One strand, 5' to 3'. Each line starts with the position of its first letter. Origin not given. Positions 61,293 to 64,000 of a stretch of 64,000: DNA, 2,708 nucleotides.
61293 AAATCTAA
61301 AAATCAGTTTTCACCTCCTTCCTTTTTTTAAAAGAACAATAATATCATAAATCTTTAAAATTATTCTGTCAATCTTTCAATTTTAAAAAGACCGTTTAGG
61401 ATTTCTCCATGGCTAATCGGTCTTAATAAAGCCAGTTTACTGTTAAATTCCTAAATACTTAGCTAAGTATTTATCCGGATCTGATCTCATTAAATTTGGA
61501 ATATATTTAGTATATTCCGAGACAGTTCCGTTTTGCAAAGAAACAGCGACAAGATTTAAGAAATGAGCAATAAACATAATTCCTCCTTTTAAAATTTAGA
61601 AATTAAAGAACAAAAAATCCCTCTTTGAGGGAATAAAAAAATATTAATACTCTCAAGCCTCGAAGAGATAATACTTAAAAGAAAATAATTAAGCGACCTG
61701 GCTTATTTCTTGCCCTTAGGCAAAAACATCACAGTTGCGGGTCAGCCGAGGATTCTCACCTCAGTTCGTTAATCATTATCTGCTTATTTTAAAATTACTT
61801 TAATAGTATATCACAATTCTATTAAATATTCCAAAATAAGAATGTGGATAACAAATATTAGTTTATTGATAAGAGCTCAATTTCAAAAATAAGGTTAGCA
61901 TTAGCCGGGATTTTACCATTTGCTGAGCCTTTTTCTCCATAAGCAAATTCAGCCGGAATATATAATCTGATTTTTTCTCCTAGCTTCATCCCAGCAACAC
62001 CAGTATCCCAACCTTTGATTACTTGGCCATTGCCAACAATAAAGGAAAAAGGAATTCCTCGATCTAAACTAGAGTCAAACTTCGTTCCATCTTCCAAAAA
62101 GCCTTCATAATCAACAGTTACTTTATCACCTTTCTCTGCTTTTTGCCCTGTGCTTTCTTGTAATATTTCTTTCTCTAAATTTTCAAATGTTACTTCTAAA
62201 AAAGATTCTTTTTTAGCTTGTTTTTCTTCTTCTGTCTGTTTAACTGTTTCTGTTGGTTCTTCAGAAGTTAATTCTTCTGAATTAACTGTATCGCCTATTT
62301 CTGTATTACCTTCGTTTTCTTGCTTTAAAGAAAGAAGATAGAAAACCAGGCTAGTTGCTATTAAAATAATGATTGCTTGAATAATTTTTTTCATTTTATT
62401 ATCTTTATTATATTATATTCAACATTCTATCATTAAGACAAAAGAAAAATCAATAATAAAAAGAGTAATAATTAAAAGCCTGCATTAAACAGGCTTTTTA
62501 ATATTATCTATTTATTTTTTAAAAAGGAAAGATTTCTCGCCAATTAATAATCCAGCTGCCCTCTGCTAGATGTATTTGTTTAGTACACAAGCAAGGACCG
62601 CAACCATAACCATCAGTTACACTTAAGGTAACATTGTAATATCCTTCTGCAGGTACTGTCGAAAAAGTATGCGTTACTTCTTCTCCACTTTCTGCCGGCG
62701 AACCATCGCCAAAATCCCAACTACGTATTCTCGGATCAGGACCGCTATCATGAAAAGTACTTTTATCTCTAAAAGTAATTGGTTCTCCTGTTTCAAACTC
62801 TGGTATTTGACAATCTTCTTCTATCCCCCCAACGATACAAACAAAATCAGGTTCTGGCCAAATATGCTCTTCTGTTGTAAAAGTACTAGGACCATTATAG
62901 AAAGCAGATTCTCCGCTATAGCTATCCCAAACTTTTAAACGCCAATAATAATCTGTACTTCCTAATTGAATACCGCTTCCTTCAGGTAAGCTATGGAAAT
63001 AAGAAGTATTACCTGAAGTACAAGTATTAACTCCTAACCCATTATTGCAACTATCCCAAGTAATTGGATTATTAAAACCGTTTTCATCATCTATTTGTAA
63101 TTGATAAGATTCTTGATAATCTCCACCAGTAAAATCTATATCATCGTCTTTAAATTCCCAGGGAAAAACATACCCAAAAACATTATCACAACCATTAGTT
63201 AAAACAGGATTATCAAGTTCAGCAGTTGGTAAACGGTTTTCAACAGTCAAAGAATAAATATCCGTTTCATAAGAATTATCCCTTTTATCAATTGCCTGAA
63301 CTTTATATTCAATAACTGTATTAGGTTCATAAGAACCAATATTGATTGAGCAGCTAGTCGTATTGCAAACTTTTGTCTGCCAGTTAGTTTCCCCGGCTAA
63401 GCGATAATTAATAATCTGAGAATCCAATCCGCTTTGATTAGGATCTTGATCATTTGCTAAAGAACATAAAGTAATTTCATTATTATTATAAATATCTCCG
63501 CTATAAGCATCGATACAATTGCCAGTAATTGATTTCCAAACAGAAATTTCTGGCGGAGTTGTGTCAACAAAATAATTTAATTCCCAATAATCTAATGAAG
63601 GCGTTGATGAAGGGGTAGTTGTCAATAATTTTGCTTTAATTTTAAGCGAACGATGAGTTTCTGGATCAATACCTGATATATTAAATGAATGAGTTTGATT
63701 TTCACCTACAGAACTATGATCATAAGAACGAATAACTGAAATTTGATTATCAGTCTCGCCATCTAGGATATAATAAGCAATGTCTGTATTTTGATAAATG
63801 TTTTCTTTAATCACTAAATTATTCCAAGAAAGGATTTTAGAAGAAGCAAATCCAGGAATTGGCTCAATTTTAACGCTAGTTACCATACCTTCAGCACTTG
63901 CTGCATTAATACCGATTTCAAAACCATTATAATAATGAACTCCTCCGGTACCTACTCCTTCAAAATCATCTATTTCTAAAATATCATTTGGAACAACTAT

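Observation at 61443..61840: Compact cobalamin-riboswitch-like leader controlling only a 44-codon ORF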

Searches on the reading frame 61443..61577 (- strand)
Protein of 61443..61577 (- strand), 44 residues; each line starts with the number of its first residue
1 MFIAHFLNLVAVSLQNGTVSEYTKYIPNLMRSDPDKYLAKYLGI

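Call 5: find_encoding_contigs(protein=window:61446-61577:-, flank=10000, max_places=10)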
Protein seq(44 aa) (44 aa): 4 contigs read that carry it; 1 place shown.
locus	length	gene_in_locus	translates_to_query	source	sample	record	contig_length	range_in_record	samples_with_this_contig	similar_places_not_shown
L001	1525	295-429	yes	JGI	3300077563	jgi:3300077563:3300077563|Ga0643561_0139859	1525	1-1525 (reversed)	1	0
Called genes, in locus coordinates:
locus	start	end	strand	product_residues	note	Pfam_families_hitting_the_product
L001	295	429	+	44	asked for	-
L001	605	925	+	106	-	-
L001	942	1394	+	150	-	PF07589:PEP_exosort_dom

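Call 7: find_homologous_proteins(query=window:61446-61577:-, max_evalue=10)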
Query seq(44 aa) (44 aa): 1 proteins with E <= 10 among 1 candidates.
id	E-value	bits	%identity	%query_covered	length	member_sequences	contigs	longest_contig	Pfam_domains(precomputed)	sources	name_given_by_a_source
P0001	2.3e-21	90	100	100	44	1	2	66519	-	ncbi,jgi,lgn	jgi:hypothetical protein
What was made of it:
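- Tried and rejected: A word-indexed search with the peptide alone returned only the peptide itself (call 7).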

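Call 25: search_protein_representatives(protein=window:61443-61577:-)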
Query: 44 residues. Proteins with E-value up to 0.001 (for the whole library): 3; up to 1e-10: 1; up to 1e-30: 0. The best 3 are listed.
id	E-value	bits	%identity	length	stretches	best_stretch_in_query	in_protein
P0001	7.2e-22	90.0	100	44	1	1-44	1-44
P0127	1.9e-04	36.7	52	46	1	2-43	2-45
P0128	5.3e-04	35.3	55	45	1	1-44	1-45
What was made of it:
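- Both are full length (45 and 46 aa; E = 1.9e-4 and 5.3e-4; call 25).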

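Call 28: find_encoding_contigs(protein=P0127, flank=10000, max_places=6)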
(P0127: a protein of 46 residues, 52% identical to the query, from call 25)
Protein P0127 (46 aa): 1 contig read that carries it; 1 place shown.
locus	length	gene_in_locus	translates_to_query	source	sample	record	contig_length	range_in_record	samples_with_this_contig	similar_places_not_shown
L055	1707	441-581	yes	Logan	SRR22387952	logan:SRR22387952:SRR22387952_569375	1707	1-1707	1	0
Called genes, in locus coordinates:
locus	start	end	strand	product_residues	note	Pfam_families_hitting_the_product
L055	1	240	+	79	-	?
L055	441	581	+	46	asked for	-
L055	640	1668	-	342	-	PF02655:ATP-grasp_3 (weak), PF08443:RimK (weak), PF02955:GSH-S_ATP (weak)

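Call 29: find_encoding_contigs(protein=P0128, flank=10000, max_places=6)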
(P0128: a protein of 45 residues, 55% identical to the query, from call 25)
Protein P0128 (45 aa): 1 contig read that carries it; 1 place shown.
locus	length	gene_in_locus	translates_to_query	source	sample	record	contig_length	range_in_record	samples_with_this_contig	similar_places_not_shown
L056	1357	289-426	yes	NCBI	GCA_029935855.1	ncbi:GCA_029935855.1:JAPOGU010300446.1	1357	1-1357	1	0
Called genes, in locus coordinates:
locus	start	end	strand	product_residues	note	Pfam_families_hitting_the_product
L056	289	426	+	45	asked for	-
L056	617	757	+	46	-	-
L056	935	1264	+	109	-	PF01019:G_glu_transpept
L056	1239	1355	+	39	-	?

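Call 34: find_homologous_proteins(query=A1, max_evalue=10)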
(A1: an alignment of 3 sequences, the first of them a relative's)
Query A1 (3 sequences) (44 aa, profile of the alignment): 3 proteins with E <= 10 among 3 candidates.
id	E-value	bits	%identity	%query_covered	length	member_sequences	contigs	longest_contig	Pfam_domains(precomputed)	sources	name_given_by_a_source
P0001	8.7e-24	101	100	100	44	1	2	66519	-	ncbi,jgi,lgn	jgi:hypothetical protein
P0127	2.7e-23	99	50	100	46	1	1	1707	-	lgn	-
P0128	7.0e-23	98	53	100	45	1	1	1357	-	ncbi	-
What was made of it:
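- Tried and rejected: The same search with the three-sequence profile returned only the three known members (call 34).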

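Call 36: search_protein_families(library=pfam, proteins=[P0001, P0127, P0128], max_evalue=10)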
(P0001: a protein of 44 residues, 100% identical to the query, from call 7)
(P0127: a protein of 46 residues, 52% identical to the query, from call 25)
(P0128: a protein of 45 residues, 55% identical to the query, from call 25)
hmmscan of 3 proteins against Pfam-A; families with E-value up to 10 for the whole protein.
P0001 (44 aa): 0 families

P0127 (46 aa): 0 families

P0128 (45 aa): 0 families

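Call 41: search_solved_structures(query=A1, max_evalue=10, show_alignments=2)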
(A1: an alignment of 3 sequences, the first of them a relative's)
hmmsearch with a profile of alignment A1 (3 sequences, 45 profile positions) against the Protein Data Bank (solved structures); distinct sequences matched with E-value up to 10: 3.
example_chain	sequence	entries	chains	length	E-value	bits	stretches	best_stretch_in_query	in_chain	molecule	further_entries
9h78_A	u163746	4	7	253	0.2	14.6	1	29-44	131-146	Uncharacterized ABC transporter ATP-binding protein MJ0035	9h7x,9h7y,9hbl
8y6t_A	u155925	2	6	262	0.26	14.2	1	9-32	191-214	DUF3142 domain-containing protein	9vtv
8a22_Yc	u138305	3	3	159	0.68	12.8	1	15-33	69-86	mS109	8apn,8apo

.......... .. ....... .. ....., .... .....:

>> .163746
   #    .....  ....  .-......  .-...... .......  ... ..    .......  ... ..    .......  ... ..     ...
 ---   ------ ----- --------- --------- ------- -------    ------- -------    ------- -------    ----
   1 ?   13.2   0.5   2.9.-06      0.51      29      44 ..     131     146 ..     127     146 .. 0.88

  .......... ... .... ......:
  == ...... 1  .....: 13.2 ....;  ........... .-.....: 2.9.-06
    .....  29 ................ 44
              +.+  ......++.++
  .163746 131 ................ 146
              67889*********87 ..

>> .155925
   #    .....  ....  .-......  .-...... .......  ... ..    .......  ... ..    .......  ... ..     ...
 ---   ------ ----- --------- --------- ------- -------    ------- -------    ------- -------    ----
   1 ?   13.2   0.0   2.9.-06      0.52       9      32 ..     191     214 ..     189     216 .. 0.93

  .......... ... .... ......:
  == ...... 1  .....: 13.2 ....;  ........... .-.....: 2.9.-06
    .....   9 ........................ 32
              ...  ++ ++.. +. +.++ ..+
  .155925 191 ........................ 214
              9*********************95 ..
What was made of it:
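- On Any described protein family (Pfam-A, PDB): The best PDB profile match had E = 0.2 (call 41).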

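Call 44: predict_structure(alignment_id=A1)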
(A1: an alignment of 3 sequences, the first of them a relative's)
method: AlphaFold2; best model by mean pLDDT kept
length: 44 residues; sequences in the alignment: 3
mean_pLDDT: 70.8   pTM: 0.36
mean pLDDT of the five models: 70.8, 67.8, 67.0, 66.8, 64.2
residues with pLDDT >= 90: 0; 70-90: 24; 50-70: 20; < 50: 0
segments of 3 or more residues with pLDDT < 50: none
pLDDT, mean of each block of 10 residues (from residue 1): 73 72 69 72 63
secondary structure, 60 per line:
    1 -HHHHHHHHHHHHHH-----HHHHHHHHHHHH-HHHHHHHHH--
elements in order: H2-15 H21-32 H34-42

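Call 49: fold_search(model_id=the predicted structure, library=pdb)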
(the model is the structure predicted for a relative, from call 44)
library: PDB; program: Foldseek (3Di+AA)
matches with E <= 10: 10; with E <= 0.001: 0
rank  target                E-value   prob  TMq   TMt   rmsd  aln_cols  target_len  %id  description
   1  3bhp_B                1.9e+00  0.30  0.54  0.51   7.4        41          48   17  Crystal structure of UPF0291 protein ynzC from Bacillus subtilis at resolution 2.0 A. Northeast Structural Genomics Co (released 2007-12-11)
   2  2jvd_MODEL_1_A        3.3e+00  0.14  0.43  0.40   5.4        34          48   24  Solution NMR structure of the folded N-terminal fragment of UPF0291 protein ynzC from Bacillus subtilis. North (released 2007-10-02)
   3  3bhp_C                3.5e+00  0.20  0.53  0.45   7.0        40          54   18  Crystal structure of UPF0291 protein ynzC from Bacillus subtilis at resolution 2.0 A. Northeast Structural Genomics Co (released 2007-12-11)
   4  3bhp_A                4.3e+00  0.18  0.54  0.47   7.1        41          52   17  Crystal structure of UPF0291 protein ynzC from Bacillus subtilis at resolution 2.0 A. Northeast Structural Genomics Co (released 2007-12-11)
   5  8c73_A                5.7e+00  0.16  0.59  0.16   5.6        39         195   10  Dark state 1.8 Angstrom crystal structure of cobalamin binding domain belonging to a light-dependent transcription reg (released 2023-08-09)
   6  7aoi_Af               8.1e+00  0.15  0.57  0.21   2.0        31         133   13  Trypanosoma brucei mitochondrial ribosome large subunit assembly intermediate (released 2020-12-02)
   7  8c37_A                8.7e+00  0.13  0.59  0.15   4.9        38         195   10  An intermediate light exposed 2.15 Angstrom crystal structure of H132A variant of cobalamin binding domain belonging t (released 2023-08-16)
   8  8c76_A                8.7e+00  0.13  0.59  0.15   4.9        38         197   10  Light-state 2.5 Angstrom wild-type X-ray crystal structure of the cobalamin binding domain belonging to a light-depend (released 2023-08-09)
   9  3o3f_A                9.3e+00  0.11  0.48  0.11   1.5        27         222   26  T. maritima RNase H2 D107N in complex with nucleic acid substrate and magnesium ions (released 2010-12-08)
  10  4ymr_A                9.3e+00  0.05  0.40  0.18   2.6        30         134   23  Crystal structure of the domain swapped PXB/TPR domain of mouse SNX21 (released 2015-04-29)
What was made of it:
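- On Any described protein family (Pfam-A, PDB): The best Foldseek PDB match had E = 1.9 (call 49).
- The protein has no Pfam, PDB-sequence or fold match (calls 36, 41, 49), so its role is a guess.
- Tried and rejected: Pfam, PDB-sequence and Foldseek searches gave nothing significant (calls 36, 41, 49).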

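Call 51: find_related_loci(query=A1, collection=viral_contigs, flank=5000)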
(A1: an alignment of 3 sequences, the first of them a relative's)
Query A1 (44 aa) in viral_contigs; peptide patterns used: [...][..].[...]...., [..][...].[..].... (x = any residue, [..] = any of these).
118 stretches matched a pattern, but none encodes a relative of the query by tblastn (E <= 1e-3).

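Call 70: search_dna_similar(query=window:61446-61577:-, collection=plasmids, mode=protein, max_evalue=1, max_rows=10)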
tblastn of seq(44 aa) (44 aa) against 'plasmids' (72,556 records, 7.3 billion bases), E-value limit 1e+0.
No match.

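Call 71: search_dna_similar(query=window:61446-61577:-, collection=phages, mode=protein, max_evalue=1, max_rows=10)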
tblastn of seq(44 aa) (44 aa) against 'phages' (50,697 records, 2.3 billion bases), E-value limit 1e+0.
No match.

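Call 78: search_protein_families(library=pfam, proteins=[L055:640-1668:-, L055:1-240:+, L056:935-1264:+], max_evalue=0.001)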
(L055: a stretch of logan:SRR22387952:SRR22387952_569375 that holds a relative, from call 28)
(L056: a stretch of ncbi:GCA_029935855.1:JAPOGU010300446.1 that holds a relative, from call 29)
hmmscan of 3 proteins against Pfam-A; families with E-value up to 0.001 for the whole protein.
L055:640-1668:- (342 aa): 5 families
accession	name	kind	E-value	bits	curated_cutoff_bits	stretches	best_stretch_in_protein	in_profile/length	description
PF08443.16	RimK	-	4.3e-12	46.5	21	1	83-182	4-106/188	RimK-like ATP-grasp domain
PF02655.19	ATP-grasp_3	-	1.1e-10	42.3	23.2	1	82-172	3-80/160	ATP-grasp domain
PF02955.21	GSH-S_ATP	-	1.7e-07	31.3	23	1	106-185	21-106/175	Prokaryotic glutathione synthetase, ATP-grasp domain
PF02222.28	ATP-grasp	-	4.4e-05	23.6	27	1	89-162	2-77/179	ATP-grasp domain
PF07478.18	Dala_Dala_lig_C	-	0.00024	21.1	24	1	112-178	33-101/204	D-ala D-ala ligase C-terminus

L055:1-240:+ (79 aa): 2 families
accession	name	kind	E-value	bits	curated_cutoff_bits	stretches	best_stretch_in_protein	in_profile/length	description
PF22421.1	SYY_C-terminal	-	9.4e-14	51.5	27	1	6-75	7-81/83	Tyrosine--tRNA ligase SYY-like C-terminal domain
PF01479.30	S4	-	1.8e-06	28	22.8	1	22-54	5-37/48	S4 domain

L056:935-1264:+ (109 aa): 1 family
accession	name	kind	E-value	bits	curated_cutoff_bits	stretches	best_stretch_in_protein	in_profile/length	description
PF01019.26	G_glu_transpept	-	8.2e-22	78.1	27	1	1-107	81-184/512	Gamma-glutamyltranspeptidase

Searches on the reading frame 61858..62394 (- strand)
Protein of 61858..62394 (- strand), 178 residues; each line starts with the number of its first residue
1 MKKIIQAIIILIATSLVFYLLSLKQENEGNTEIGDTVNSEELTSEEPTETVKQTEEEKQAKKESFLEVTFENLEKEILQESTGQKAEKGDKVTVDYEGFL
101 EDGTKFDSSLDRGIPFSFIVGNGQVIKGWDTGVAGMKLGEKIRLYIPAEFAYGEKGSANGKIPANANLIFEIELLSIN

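Call 22: find_homologous_proteins(query=window:61858-62394:-, max_evalue=1e-10)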
Query window:61858-62394:- (178 aa): 2931 proteins with E <= 1e-10 among 3057 candidates; the best 120 are listed.
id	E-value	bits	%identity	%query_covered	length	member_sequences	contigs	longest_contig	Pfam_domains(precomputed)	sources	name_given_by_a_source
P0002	1.4e-106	372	100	100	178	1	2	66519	PF00254.35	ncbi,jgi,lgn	-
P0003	4.6e-66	240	50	74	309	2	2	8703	PF00254.35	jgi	jgi:peptidylprolyl isomerase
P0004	7.5e-64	233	58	65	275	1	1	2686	PF00254.35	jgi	jgi:peptidylprolyl isomerase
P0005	1.6e-63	231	45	99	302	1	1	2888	PF00254.35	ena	-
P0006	1.5e-62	228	59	61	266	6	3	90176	PF00254.35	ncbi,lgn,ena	-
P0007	1.7e-62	228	56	60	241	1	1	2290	PF23322.2,PF00254.35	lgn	-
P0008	2.4e-62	228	57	61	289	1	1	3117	PF23322.2,PF00254.35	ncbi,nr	ncbi:MAG: FKBP-type peptidyl-prolyl cis-trans isomerase [Ardenticatenales bacterium]|nr:FKBP-type pe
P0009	3.7e-62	227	50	76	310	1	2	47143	PF00254.35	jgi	jgi:peptidylprolyl isomerase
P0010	4.7e-62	227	57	61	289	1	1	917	PF00254.35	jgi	jgi:peptidylprolyl isomerase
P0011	5.8e-62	226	62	56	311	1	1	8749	PF00254.35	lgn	-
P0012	1.1e-61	226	64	54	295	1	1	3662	PF23322.2,PF00254.35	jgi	-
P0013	1.7e-61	225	51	70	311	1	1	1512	PF00254.35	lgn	-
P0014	2.4e-61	224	57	65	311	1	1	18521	PF00254.35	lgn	-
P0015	4.6e-61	223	63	54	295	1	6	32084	PF23322.2,PF00254.35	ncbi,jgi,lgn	-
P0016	4.7e-61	223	57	60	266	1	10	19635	PF00254.35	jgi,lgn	jgi:peptidylprolyl isomerase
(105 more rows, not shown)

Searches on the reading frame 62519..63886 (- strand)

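Call 36: search_protein_families(library=pfam, proteins=[window:62519-63886:-], max_evalue=10)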
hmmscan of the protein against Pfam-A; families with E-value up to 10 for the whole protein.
window:62519-63886:- (455 aa): 5 families
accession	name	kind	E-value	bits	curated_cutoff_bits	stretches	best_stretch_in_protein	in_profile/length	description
PF18911.6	PKD_4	-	1.5e-11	44.6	27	1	365-432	15-77/85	PKD domain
PF00801.26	PKD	-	4.6e-08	33.4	23.5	1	364-428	11-70/80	PKD domain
PF25788.1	Ig_Rha78A_N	-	0.0051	17.5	27.4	1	241-329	22-93/105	Rha78A-like, N-terminal immunoglobulin domain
PF21605.3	CRLF2-like_D2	-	0.033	14.7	27.3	1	159-212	32-82/94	Cytokine receptor-like factor 2-like, D2 domain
PF08329.16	ChitinaseA_N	-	0.038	14.1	21.2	1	126-181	45-99/133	Chitinase A, N-terminal domain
